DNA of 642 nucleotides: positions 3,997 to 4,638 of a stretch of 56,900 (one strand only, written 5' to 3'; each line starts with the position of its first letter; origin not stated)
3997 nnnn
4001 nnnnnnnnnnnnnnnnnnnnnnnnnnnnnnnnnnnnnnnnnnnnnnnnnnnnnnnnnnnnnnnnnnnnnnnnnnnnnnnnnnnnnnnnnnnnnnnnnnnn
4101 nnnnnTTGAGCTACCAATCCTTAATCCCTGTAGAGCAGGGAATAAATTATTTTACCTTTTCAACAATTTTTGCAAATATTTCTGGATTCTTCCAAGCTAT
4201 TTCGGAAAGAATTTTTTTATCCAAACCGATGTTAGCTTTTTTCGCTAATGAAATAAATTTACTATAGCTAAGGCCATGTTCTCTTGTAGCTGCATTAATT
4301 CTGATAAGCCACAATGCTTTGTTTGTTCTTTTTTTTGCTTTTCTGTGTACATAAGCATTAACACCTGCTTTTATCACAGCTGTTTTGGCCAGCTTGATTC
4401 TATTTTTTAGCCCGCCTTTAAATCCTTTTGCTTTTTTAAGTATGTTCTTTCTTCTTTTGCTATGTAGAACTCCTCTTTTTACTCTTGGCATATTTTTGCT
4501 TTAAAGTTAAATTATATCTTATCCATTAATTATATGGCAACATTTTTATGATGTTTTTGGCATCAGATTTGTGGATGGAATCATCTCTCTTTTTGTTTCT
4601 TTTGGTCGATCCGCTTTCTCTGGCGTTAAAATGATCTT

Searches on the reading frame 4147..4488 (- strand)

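Call 11: search_protein_families(library=pfam, proteins=[window:4147-4488:-], max_evalue=0.001)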
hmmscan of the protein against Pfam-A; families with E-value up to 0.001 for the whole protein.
window:4147-4488:- (113 aa): 1 family
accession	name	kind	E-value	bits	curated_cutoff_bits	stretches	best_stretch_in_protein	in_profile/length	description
PF00453.23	Ribosomal_L20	-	2.9e-35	121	30.8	1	2-108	1-107/107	Ribosomal protein L20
